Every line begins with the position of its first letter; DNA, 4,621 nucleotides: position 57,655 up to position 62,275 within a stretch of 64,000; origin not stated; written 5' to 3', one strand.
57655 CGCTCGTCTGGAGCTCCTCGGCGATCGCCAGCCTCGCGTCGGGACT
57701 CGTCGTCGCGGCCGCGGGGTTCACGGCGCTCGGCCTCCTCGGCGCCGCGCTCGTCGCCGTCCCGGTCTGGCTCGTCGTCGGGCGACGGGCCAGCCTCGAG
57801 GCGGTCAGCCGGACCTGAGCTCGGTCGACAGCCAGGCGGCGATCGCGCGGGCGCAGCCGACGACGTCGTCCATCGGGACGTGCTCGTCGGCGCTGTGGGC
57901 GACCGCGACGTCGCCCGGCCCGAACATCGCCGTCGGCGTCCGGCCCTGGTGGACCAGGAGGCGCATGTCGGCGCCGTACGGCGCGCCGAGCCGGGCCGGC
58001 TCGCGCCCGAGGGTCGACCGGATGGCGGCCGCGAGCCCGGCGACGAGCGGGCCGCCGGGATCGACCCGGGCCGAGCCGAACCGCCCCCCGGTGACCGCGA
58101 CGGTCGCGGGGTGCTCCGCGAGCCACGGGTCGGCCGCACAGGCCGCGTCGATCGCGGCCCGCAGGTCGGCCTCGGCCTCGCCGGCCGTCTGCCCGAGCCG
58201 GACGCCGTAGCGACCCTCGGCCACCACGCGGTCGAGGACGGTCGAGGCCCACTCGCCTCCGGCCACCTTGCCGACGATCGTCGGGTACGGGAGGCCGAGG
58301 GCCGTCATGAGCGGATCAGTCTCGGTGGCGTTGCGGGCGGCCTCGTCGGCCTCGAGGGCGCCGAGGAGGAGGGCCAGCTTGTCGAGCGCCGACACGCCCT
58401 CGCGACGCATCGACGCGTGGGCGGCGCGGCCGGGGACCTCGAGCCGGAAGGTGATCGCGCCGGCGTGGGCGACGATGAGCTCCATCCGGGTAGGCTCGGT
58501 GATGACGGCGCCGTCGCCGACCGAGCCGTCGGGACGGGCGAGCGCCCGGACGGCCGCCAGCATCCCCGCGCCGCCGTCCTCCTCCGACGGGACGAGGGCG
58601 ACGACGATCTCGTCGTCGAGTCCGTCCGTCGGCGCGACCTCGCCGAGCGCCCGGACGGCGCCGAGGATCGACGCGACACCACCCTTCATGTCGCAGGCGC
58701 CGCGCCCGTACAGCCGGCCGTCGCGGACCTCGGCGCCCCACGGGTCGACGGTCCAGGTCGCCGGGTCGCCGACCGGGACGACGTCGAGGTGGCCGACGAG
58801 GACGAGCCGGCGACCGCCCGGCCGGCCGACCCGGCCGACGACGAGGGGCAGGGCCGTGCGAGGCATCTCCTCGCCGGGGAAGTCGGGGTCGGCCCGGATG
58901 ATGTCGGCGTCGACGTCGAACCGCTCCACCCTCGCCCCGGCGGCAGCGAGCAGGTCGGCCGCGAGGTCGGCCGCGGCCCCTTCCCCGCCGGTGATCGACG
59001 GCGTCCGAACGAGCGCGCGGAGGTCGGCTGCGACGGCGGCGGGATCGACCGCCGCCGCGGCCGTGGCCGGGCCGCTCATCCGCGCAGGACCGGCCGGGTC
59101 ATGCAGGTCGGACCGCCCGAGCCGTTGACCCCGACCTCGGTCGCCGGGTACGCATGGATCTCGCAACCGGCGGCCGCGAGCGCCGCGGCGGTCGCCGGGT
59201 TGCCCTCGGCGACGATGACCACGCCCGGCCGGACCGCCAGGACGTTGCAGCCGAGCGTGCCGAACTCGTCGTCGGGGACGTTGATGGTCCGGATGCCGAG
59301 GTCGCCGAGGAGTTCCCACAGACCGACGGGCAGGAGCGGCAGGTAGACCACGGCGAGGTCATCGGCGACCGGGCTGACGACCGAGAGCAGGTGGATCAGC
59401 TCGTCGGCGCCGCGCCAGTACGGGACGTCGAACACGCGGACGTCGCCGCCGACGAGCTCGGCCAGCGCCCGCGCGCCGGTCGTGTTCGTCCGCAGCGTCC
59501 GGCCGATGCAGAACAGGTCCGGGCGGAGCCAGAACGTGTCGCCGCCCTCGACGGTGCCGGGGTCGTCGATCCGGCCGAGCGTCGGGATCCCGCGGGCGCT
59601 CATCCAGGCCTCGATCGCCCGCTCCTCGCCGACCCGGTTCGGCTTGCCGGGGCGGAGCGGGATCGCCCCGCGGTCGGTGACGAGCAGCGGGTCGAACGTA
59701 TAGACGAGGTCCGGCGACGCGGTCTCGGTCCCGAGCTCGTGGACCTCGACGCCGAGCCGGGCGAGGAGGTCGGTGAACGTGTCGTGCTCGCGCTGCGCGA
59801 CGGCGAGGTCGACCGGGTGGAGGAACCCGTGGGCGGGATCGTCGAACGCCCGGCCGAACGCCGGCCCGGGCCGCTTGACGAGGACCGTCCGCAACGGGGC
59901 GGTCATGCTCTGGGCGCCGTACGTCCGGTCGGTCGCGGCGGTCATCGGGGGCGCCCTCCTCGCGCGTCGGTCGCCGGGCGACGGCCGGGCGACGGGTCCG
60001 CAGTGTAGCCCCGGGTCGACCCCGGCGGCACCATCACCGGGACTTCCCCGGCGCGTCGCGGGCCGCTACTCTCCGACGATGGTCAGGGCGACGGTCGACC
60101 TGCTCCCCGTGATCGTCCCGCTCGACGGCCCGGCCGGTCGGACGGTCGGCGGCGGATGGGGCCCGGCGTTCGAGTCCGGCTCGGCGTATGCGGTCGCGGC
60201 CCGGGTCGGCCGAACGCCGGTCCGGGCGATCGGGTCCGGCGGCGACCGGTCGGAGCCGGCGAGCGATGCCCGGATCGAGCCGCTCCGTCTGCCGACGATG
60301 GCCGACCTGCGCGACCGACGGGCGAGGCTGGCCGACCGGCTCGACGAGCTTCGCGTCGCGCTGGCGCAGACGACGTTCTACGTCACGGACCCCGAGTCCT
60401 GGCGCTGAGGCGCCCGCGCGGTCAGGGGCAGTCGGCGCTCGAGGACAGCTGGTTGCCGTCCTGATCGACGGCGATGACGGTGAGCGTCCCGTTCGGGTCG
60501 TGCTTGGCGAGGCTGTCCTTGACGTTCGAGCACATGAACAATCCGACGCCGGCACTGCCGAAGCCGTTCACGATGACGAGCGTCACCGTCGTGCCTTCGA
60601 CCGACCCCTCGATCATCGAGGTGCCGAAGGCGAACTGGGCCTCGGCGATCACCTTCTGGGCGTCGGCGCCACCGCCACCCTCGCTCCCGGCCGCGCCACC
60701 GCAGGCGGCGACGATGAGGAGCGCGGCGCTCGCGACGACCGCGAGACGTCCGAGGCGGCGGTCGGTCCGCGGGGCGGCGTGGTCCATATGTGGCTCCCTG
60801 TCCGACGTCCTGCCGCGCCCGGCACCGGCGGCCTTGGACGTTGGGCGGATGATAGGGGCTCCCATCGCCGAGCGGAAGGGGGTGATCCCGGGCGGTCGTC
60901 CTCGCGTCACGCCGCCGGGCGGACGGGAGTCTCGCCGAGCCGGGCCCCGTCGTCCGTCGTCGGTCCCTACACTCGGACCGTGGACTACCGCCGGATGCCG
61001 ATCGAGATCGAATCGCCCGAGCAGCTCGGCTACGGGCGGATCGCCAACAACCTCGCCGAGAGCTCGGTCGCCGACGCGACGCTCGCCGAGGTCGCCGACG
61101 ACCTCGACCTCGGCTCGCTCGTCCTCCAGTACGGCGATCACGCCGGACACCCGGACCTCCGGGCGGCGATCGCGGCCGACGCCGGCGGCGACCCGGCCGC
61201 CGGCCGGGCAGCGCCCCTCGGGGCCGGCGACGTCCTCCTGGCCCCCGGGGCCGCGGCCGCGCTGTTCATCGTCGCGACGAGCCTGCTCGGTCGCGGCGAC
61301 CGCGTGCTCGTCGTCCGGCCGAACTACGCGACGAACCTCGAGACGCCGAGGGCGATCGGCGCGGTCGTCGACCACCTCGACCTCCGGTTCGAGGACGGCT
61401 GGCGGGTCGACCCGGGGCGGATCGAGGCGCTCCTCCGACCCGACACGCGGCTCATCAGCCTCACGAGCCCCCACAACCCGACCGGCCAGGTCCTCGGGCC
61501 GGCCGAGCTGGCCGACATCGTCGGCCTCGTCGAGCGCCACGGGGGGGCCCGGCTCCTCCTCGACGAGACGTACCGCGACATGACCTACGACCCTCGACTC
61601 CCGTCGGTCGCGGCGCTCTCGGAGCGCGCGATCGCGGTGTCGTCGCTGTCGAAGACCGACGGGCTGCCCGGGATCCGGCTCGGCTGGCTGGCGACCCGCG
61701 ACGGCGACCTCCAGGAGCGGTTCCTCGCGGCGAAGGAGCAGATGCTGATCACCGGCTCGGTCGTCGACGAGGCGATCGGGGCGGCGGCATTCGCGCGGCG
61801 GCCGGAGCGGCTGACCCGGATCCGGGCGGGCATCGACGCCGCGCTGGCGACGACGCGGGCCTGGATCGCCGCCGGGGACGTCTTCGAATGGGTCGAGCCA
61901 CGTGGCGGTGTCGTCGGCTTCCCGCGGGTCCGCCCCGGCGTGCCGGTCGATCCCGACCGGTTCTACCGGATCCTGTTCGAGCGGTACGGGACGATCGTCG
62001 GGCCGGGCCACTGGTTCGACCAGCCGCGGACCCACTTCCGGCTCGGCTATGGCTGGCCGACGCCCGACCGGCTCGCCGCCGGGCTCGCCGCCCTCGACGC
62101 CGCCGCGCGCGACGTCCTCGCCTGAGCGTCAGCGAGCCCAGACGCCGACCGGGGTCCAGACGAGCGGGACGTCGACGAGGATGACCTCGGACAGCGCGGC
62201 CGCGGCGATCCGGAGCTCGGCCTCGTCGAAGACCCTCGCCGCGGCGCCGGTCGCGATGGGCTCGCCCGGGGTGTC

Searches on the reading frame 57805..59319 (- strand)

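Call 85: search_protein_families(library=ncbifam, proteins=[window:57805-59319:-], max_evalue=0.00001)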
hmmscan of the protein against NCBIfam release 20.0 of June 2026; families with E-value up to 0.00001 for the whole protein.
window:57805-59319:- (504 aa): 46 families (the best 25 are shown)
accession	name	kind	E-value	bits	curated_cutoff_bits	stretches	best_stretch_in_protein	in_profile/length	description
NF005373.0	PRK06915.1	equivalog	2.1e-82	277.3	428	1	99-497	22-414/422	peptidase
TIGR01910.1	DapE-ArgE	subfamily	8.5e-68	229.2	217.6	1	100-487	4-368/373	ArgE/DapE family deacylase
NF005306.0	PRK06837.1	subfamily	4.1e-67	226.9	376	1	97-497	23-418/427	ArgE/DapE family deacylase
TIGR01892.1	AcOrn-deacetyl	equivalog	2.7e-45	155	297.7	1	165-494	55-362/365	acetylornithine deacetylase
NF005710.0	PRK07522.1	subfamily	2.9e-45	155.1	412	1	170-495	70-383/391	acetylornithine deacetylase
NF006400.0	PRK08651.1-3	equivalog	1.4e-42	145.9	374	1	101-492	17-398/410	succinyl-diaminopimelate desuccinylase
NF006399.0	PRK08651.1-2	equivalog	4.3e-42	144.5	381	1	157-351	54-242/405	succinyl-diaminopimelate desuccinylase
NF009558.0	PRK13013.1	equivalog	1.9e-37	129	428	1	100-324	22-238/429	acetylornithine deacetylase/succinyl-diaminopimelate desuccinylase family protein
TIGR01900.1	dapE-gram_pos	equivalog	6.7e-32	110.8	304.2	1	101-498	10-351/351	succinyl-diaminopimelate desuccinylase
NF009555.0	PRK13004.1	equivalog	1.2e-31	110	321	1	160-324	61-219/399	YgeY family selenium metabolism-linked hydrolase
NF003474.0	PRK05111.1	equivalog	5.9e-30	104.4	460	1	163-490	67-370/383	acetylornithine deacetylase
NF009557.0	PRK13009.1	equivalog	2.2e-29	102.8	284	1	100-489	9-363/377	succinyl-diaminopimelate desuccinylase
NF006365.0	PRK08588.1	subfamily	1e-28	100.7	289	1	161-485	57-365/383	succinyl-diaminopimelate desuccinylase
NF006398.0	PRK08651.1-1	equivalog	5.1e-26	91.6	439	1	133-364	47-270/403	succinyl-diaminopimelate desuccinylase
TIGR03526.1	selenium_YgeY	hypoth_equivalog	5.1e-26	91.4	321.5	1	160-324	59-217/395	YgeY family selenium metabolism-linked hydrolase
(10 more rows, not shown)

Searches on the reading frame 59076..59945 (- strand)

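Call 85: search_protein_families(library=ncbifam, proteins=[window:59076-59945:-], max_evalue=0.00001)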
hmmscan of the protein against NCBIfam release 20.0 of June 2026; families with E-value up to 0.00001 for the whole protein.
window:59076-59945:- (289 aa): 5 families
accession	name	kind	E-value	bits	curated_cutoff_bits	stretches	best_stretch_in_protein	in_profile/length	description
NF045660.1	DiMthArgaseDdahStm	equivalog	4.5e-23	82.3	340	1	21-281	2-244/249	dimethylargininase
NF002381.0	PRK01388.1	subfamily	1.3e-22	80.3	414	1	232-288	347-402/405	arginine deiminase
TIGR01078.1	arcA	equivalog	1e-20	73.9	489.1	1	232-288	350-405/408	arginine deiminase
NF045658.1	DiMArgaseDdah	equivalog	2.1e-15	57.2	450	1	47-163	28-143/254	dimethylargininase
NF045659.1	DiMArgaseDdahMtb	equivalog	1.4e-10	40.9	300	1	43-270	48-268/283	dimethylargininase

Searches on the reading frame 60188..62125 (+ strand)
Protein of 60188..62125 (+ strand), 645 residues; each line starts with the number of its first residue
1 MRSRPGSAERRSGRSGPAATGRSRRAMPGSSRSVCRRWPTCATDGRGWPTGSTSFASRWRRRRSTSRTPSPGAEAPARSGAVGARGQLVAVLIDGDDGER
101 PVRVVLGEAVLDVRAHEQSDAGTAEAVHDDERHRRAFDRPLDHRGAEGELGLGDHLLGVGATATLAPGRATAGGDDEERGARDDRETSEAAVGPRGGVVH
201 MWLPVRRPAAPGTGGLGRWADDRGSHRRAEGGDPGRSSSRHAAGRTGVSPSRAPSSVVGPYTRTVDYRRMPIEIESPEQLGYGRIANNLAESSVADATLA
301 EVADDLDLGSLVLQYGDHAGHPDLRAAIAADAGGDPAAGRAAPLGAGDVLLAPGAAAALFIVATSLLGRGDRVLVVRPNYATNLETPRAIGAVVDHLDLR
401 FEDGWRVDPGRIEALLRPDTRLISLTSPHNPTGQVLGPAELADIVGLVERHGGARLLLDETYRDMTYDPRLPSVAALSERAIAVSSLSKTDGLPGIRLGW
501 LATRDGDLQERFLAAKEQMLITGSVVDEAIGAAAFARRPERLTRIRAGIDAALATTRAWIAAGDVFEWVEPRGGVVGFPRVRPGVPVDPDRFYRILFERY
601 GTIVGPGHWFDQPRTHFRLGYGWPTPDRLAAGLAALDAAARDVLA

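Call 85: search_protein_families(library=ncbifam, proteins=[window:60188-62125:+], max_evalue=0.00001)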
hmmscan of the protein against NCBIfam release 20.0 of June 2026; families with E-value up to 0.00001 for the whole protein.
window:60188-62125:+ (645 aa): 57 families (the best 25 are shown)
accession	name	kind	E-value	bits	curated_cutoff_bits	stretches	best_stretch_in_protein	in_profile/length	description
NF041364.1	GntC_guanitoxin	equivalog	1.2e-56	192.2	415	1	288-634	2-351/356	guanitoxin biosynthesis PLP-dependent (S)-gamma-hydroxy-L-arginine cyclodehydratase GntC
NF005593.0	PRK07324.1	equivalog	3.7e-53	180.9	476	1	309-637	52-365/373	aminotransferase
TIGR03947.1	viomycin_VioD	equivalog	6e-51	173.4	390.9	1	290-638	17-357/359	capreomycidine synthase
NF052290.2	MocR_like_YczR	exception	1.6e-28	99.7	487.4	1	314-623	135-442/458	MocR-like transcription factor YczR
NF004770.0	PRK06108.1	subfamily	2.7e-28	98.9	422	1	315-636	69-388/396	pyridoxal phosphate-dependent aminotransferase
NF005732.0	PRK07550.1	equivalog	1.2e-27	97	366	1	309-522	60-271/389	aminotransferase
NF006514.0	PRK08960.1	equivalog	5.1e-26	91.4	554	1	313-536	63-280/388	pyridoxal phosphate-dependent aminotransferase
NF005305.0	PRK06836.1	equivalog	6.5e-26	91.5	376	1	310-622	66-374/396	pyridoxal phosphate-dependent aminotransferase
NF005855.0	PRK07777.1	equivalog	1.7e-23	83.6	553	1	312-611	58-356/391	pyridoxal phosphate-dependent aminotransferase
NF005744.0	PRK07568.1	subfamily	1.7e-23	83.1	389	1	313-538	60-282/398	pyridoxal phosphate-dependent aminotransferase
NF006569.0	PRK09082.1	subfamily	2.3e-23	82.9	420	1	313-502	61-249/386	methionine aminotransferase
TIGR01265.1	tyr_nico_aTase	subfamily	9.7e-23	80.8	292.45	1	313-506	67-258/403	tyrosine/nicotianamine family aminotransferase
NF005601.0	PRK07337.1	equivalog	2.1e-22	79.8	496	1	312-535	65-282/394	pyridoxal phosphate-dependent aminotransferase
NF006488.0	PRK08912.1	equivalog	2.1e-22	79.6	498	1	312-510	56-252/387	aminotransferase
TIGR01140.1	L_thr_O3P_dcar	equivalog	1.1e-20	74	290.55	1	340-558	59-260/331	threonine-phosphate decarboxylase CobD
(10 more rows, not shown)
